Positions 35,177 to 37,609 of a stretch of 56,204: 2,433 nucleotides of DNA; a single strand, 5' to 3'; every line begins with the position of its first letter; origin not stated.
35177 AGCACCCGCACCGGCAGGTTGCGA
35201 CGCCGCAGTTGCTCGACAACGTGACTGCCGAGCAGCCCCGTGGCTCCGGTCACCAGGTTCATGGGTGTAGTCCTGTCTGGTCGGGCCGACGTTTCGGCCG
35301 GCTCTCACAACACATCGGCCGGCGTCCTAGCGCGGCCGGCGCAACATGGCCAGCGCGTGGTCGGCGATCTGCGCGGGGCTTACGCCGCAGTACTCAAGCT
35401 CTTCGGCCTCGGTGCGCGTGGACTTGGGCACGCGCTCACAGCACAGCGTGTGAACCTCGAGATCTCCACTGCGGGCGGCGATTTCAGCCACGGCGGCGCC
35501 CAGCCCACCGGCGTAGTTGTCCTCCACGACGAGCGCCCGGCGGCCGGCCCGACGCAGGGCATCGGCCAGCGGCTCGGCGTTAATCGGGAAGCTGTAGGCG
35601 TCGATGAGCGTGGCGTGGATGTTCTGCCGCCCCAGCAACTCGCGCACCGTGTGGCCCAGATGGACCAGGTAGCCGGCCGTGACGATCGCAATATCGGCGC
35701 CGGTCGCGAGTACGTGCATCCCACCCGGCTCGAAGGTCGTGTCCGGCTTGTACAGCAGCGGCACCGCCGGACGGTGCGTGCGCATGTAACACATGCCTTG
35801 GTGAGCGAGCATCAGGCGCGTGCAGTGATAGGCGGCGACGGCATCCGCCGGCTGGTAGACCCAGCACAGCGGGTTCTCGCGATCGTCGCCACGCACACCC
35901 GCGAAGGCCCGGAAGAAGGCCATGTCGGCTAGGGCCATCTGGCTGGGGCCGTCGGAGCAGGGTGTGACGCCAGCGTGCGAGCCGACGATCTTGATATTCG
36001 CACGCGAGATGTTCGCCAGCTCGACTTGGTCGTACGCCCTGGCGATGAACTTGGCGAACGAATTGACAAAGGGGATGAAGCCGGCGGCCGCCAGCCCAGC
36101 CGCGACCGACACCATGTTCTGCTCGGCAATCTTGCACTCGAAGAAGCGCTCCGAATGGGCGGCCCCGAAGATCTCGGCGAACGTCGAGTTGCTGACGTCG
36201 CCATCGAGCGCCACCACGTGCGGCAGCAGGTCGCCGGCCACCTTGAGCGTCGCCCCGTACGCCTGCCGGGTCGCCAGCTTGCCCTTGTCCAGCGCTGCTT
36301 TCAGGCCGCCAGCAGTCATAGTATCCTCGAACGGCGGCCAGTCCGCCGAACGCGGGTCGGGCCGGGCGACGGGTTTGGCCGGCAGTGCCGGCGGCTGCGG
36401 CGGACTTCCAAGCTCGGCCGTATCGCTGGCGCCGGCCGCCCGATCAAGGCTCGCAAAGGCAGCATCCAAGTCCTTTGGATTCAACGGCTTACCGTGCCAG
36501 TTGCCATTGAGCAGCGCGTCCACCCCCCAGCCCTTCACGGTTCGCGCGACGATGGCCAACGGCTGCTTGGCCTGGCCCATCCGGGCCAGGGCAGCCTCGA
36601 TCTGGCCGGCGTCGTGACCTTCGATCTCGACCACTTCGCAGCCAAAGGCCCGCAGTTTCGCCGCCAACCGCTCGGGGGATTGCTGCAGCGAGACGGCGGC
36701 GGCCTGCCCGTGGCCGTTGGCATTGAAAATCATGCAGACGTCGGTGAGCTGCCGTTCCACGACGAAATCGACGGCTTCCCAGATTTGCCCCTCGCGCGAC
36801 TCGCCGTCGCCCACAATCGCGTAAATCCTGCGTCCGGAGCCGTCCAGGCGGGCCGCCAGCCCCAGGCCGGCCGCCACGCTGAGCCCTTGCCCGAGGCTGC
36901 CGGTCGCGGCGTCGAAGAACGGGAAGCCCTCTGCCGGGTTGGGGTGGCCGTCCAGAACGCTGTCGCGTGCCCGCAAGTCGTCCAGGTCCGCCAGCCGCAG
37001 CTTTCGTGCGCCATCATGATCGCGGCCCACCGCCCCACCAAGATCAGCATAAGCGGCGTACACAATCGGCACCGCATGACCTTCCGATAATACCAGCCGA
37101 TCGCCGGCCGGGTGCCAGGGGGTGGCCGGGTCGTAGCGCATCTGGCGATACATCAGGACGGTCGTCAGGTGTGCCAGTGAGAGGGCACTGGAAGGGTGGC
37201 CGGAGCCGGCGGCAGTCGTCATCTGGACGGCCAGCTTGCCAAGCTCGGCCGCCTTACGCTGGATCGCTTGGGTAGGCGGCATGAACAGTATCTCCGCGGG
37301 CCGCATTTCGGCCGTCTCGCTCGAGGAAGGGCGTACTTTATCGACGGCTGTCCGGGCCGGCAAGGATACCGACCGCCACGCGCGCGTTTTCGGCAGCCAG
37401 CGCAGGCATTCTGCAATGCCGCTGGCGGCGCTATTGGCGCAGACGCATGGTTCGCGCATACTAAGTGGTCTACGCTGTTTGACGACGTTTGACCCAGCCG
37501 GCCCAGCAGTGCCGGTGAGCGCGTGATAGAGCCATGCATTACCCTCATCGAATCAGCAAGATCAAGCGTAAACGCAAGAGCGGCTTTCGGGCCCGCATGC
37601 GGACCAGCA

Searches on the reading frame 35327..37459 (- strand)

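Call 11: search_protein_families(library=pfam, proteins=[window:35327-37459:-], max_evalue=0.001)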
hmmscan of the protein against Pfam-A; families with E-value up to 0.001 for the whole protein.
window:35327-37459:- (710 aa): 7 families
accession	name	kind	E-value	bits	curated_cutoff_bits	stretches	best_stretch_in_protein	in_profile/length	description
PF02779.29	Transket_pyr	-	2.3e-35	122.2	27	1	394-566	2-172/174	Transketolase, pyrimidine binding domain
PF00456.26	Transketolase_N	-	8.5e-31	107.6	22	1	73-333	9-270/334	Transketolase, thiamine diphosphate binding domain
PF02780.25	Transketolase_C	-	3.7e-12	46.7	25.9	1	582-698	4-124/124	Transketolase, C-terminal domain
PF13292.11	DXP_synthase_N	-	4.4e-07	29.9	21.2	1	157-256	83-179/274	1-deoxy-D-xylulose-5-phosphate synthase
PF00676.26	E1_dh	-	5.8e-07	29.2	22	1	186-290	100-203/300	Dehydrogenase E1 component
PF02775.26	TPP_enzyme_C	-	0.00061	20.1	21.9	0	184-303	25-149/151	Thiamine pyrophosphate enzyme, C-terminal TPP binding domain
PF09364.15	XFP_N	-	0.00062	19.1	23.7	0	187-293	140-246/364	XFP N-terminal domain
